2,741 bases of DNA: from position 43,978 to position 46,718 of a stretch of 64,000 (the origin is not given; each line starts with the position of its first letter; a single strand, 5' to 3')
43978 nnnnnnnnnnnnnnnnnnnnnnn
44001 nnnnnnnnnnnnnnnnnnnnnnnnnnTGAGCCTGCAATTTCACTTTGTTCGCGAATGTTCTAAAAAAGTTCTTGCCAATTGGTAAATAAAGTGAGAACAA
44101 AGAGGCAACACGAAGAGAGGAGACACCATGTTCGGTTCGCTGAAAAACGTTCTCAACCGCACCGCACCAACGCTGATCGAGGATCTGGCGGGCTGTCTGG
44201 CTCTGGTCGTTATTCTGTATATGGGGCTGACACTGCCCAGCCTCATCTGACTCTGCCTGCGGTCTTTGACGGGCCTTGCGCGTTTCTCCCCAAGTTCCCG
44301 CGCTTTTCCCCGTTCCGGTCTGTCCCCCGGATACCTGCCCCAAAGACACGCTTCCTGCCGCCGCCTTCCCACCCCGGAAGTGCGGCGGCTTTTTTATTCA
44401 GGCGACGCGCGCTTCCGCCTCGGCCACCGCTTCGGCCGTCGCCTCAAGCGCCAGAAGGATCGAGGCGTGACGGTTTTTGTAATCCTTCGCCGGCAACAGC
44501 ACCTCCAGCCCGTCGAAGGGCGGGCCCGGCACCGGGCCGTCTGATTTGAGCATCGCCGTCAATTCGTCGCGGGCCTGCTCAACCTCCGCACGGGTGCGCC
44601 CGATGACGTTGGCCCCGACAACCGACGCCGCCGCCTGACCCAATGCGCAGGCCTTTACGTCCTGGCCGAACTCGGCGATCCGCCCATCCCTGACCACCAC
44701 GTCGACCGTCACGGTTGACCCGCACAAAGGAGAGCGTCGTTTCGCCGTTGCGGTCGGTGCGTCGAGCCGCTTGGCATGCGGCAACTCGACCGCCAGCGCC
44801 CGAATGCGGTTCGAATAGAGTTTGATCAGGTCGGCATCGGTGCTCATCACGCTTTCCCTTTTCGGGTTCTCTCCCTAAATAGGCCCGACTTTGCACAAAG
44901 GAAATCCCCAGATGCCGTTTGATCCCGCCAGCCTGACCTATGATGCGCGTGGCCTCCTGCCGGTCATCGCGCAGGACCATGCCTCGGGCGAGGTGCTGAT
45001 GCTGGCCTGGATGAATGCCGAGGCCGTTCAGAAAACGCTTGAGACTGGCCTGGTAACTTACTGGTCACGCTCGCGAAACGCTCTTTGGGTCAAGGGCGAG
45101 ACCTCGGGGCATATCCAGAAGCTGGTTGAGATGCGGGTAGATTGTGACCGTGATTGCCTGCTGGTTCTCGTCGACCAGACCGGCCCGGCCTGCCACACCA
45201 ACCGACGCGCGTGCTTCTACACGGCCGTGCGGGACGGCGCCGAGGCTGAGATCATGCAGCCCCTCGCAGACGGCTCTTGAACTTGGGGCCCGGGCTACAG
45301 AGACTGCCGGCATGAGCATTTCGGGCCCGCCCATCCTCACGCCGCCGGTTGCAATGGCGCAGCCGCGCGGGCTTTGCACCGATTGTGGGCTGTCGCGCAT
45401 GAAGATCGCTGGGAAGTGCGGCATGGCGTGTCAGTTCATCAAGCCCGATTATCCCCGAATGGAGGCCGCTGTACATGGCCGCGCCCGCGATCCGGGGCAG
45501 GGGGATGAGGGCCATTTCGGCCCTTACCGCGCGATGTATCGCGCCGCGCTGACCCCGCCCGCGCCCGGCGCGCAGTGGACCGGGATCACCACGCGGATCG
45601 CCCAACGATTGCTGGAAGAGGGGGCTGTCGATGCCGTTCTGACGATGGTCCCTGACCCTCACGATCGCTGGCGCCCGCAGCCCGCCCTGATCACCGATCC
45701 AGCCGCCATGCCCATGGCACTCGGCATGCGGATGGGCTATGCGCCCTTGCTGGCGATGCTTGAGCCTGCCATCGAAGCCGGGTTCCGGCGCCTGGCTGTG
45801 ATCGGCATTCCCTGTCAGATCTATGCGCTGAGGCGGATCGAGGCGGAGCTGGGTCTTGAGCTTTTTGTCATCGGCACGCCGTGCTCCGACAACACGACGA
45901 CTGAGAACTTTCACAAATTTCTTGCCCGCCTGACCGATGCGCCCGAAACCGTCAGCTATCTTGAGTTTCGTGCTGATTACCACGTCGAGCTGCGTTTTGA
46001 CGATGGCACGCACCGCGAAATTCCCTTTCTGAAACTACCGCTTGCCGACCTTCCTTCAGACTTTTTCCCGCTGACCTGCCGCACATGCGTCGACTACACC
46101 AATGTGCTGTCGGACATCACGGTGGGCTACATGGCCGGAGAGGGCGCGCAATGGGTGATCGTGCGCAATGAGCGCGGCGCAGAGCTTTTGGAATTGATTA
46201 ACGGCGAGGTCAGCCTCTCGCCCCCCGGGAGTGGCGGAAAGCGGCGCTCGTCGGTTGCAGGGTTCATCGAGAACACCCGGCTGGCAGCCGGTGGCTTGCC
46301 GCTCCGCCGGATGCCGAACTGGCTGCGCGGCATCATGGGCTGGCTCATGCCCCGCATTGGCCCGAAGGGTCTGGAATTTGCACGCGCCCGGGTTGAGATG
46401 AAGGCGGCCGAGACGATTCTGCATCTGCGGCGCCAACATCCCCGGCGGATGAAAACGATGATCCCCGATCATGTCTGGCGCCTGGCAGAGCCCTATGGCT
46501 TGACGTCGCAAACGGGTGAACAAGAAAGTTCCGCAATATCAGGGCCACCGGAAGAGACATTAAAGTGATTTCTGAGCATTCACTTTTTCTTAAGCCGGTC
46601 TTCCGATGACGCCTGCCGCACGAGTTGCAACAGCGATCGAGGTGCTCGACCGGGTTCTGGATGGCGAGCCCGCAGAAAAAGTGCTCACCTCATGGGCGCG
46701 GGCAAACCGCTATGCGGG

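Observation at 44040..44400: SOS-boxed, unannotated 40-codon membrane peptide downstream of recG (candidate SidA/TisB-like damage-induced small protein)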

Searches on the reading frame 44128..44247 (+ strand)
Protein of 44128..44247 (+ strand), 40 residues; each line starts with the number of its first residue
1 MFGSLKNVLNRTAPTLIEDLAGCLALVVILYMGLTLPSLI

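Call 6: search_protein_families(library=pfam, proteins=[window:44128-44247:+], max_evalue=10)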
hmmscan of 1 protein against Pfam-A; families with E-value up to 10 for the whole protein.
seq(40 aa): 0 families

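Call 7: find_homologous_proteins(query=window:44128-44247:+, max_evalue=10)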
Query seq(40 aa) (40 aa): 1 proteins with E <= 10 among 1 candidates.
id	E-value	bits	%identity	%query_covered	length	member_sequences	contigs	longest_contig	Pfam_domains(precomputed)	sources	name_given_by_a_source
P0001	4.1e-17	77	100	100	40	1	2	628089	-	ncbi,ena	-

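Call 9: find_encoding_contigs(protein=P0001, flank=3000, max_places=6)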
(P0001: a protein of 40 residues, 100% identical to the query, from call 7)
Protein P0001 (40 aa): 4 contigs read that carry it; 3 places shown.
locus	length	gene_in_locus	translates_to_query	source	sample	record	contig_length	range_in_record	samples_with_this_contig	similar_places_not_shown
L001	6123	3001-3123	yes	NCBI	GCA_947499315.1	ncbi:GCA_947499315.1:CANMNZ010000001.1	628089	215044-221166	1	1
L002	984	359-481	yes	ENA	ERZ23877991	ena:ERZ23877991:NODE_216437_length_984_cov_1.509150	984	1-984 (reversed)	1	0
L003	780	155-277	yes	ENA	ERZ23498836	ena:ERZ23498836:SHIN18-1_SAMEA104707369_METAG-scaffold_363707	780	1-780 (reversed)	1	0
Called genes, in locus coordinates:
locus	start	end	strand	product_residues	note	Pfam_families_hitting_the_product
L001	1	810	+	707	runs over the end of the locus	PF22745:Nlig-Ia, PF01653:DNA_ligase_aden, PF03120:OB_DNA_ligase, PF03119:DNA_ligase_ZBD, PF12826:HHH_2, PF00533:BRCT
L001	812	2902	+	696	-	PF17191:RecG_wedge, PF01336:tRNA_anti-codon (weak), PF00270:DEAD, PF04851:ResIII, PF00271:Helicase_C, PF19833:RecG_dom3_C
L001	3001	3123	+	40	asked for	-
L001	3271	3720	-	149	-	-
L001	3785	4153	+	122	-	PF01502:PRA-CH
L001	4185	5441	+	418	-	PF04422:FrhB_FdhB_N, PF04432:FrhB_FdhB_C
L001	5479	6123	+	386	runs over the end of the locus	PF22458:RsmF-B_ferredox, PF01189:Methyltr_RsmB-F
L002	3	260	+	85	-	?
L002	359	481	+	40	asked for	-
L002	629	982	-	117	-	?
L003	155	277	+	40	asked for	-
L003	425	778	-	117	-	?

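Call 10: list_cluster_members(proteins=[P0001])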
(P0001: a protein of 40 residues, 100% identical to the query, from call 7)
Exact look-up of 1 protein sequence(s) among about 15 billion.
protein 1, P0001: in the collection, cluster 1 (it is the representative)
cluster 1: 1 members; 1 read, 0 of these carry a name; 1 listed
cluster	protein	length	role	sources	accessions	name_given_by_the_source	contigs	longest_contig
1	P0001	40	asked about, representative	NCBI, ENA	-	-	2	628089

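Call 20: find_homologous_proteins(query=A1, max_evalue=0.01)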
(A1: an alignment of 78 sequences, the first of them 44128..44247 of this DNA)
Query A1 (78 sequences) (40 aa, profile of the alignment): 280 proteins with E <= 0.01 among 928 candidates; the best 120 are listed.
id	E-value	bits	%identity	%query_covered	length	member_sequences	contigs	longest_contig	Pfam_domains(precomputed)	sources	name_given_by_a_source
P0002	5.4e-18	82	49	98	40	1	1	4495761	-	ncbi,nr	ncbi:hypothetical protein N4R57_09915 [Rhodobacteraceae bacterium D3-12]|nr:hypothetical protein N4R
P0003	1.2e-16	78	48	100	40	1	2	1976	-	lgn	-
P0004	1.8e-16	77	36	98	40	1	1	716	-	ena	-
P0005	6.1e-16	75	-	-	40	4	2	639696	-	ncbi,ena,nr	ncbi:hypothetical protein [Aquicoccus porphyridii]|nr:hypothetical protein [Aquicoccus porphyridii]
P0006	1.2e-15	74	41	98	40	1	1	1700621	-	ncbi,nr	ncbi:hypothetical protein [Marimonas lutisalis]|nr:hypothetical protein [Marimonas lutisalis]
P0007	1.5e-15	74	40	100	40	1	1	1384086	-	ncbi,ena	-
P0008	1.7e-15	74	41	98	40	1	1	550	-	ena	-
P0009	1.9e-15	74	38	98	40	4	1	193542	-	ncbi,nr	ncbi:hypothetical protein [Gemmobacter lutimaris]|nr:hypothetical protein [Gemmobacter lutimaris]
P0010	2.4e-15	74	45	100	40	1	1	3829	-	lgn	-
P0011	2.8e-15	73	-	-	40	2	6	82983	-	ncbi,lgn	ncbi:hypothetical protein [Aquicoccus sp.]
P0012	3.8e-15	73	40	100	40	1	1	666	-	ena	-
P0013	3.8e-15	73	38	98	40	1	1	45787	-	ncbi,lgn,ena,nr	ncbi:hypothetical protein [Phaeobacter sp.]|nr:hypothetical protein [Phaeobacter sp.]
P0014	6.1e-15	72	-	-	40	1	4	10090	-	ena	-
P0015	7.9e-15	72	38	100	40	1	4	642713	-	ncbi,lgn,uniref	ncbi:hypothetical protein [Gemmobacter denitrificans]|uniref:Uncharacterized protein n=1 Tax=Gemmoba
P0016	9.1e-15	72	-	-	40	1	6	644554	-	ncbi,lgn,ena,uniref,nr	ncbi:hypothetical protein SAMN04488103_102370 [Gemmobacter aquatilis]|uniref:Uncharacterized protein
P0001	9.1e-12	62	100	100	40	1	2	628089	-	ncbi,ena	-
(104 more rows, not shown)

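Call 21: search_protein_families(library=ncbifam, alignment_id=A1, max_evalue=1)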
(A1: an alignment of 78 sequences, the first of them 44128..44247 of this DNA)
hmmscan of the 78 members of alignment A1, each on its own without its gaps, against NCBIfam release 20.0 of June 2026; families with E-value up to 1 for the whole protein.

A. member 1, window:44128-44247:+ (40 aa): 0 families

B. families by the number of members that match (of 78 scanned): 8 families
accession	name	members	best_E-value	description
NF007711.0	PRK10408.1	2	0.012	L-valine transporter subunit YgaH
NF033229.1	small_MgtR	1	0.016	protein MgtR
NF009694.0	PRK13222.1-1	1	0.02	phosphoglycolate phosphatase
NF050817.1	PolSacchBiosHfsE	1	0.066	polysaccharide biosynthesis protein HfsE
NF009697.0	PRK13222.1-4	1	0.1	phosphoglycolate phosphatase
NF009113.0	PRK12463.1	1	0.13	chorismate synthase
NF045691.1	ABCF_VgaF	1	0.18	ABC-F type ribosomal protection protein Vga(F)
NF033496.0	DUF2080_fam_acc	1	0.19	DUF2080 family transposase-associated protein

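Call 43: search_protein_representatives(alignment_id=A3)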
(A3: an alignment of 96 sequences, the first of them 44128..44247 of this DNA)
Query: 96 sequences, 40 profile positions. Proteins with E-value up to 0.001 (for the whole library): 612; up to 1e-10: 116; up to 1e-30: 0. The best 150 are listed.
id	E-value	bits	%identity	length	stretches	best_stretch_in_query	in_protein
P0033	3.9e-18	80.7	-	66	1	1-39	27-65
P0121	1.2e-16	75.9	-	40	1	1-40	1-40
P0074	3.8e-15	71.2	-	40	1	1-38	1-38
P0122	1.1e-14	69.7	-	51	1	2-39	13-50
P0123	1.2e-14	69.6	-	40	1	1-39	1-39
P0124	2.0e-14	68.9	-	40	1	1-39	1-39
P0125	2.3e-14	68.6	-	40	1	1-40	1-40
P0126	5.7e-14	67.4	-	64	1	1-39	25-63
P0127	6.2e-14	67.3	-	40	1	1-39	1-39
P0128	6.7e-14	67.2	-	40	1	1-40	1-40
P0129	9.6e-14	66.7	-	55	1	1-39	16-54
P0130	9.8e-14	66.7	-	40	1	1-40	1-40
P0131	1.0e-13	66.6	-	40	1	1-40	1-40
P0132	1.0e-13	66.6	-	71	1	1-40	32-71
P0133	1.1e-13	66.5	-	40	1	1-39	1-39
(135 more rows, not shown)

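Call 63: predict_structure(alignment_id=A3)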
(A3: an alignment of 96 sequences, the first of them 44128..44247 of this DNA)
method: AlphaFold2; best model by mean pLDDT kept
length: 40 residues; sequences in the alignment: 96
mean_pLDDT: 85.6   pTM: 0.46
mean pLDDT of the five models: 85.6, 84.9, 81.2, 81.0, 78.3
residues with pLDDT >= 90: 19; 70-90: 19; 50-70: 2; < 50: 0
segments of 3 or more residues with pLDDT < 50: none
pLDDT, mean of each block of 10 residues (from residue 1): 74 84 97 88
secondary structure, 60 per line:
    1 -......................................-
elements in order: H2-39

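Call 76: search_protein_families(library=phrogs, alignment_id=A1, max_evalue=0.01)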
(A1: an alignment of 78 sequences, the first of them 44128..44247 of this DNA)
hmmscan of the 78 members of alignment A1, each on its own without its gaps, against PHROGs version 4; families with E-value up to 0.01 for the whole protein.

A. member 1, window:44128-44247:+ (40 aa): 0 families

B. families by the number of members that match (of 78 scanned): 0 families

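Call 77: search_solved_structures(query=A3, max_evalue=10)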
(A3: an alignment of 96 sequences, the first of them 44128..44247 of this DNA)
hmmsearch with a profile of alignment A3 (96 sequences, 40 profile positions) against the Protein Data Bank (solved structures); distinct sequences matched with E-value up to 10: 0.

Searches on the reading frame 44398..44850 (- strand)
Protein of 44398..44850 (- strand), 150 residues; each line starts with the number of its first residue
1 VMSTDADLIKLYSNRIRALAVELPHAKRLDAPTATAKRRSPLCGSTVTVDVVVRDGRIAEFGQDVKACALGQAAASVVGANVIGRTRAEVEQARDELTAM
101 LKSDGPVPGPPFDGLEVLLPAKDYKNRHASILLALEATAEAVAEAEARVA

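Call 26: search_protein_families(library=pfam, proteins=[window:44398-44850:-], max_evalue=0.001)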
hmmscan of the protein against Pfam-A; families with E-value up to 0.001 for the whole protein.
window:44398-44850:- (150 aa): 0 families

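Call 72: search_protein_families(library=ncbifam, proteins=[window:44398-44850:-], max_evalue=0.001)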
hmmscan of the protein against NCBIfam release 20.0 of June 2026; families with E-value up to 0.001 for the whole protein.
window:44398-44850:- (150 aa): 1 family
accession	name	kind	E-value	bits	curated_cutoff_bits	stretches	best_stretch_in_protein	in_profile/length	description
TIGR01994.1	SUF_scaf_2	equivalog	4.3e-12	46.2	92.5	1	10-142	3-136/137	Fe-S cluster assembly sulfur transfer protein SufU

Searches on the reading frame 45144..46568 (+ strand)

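Call 72: search_protein_families(library=ncbifam, proteins=[window:45144-46568:+], max_evalue=0.001)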
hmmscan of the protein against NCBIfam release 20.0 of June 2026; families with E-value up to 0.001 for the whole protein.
window:45144-46568:+ (474 aa): 4 families
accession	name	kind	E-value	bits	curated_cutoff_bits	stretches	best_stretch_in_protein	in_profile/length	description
NF006807.0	PRK09325.1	subfamily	6e-19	68.2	269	1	141-350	22-233/283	coenzyme F420-reducing hydrogenase subunit beta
NF040616.1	F420_dehyd_FpoF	exception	6.8e-19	68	475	1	143-358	90-299/337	F420H2 dehydrogenase subunit FpoF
NF006808.0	PRK09326.1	equivalog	4.3e-18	65.3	444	1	142-357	90-299/341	F420H2 dehydrogenase subunit F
TIGR03289.1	frhB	equivalog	5.6e-15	55.2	331.5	1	142-350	20-230/275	coenzyme F420 hydrogenase subunit beta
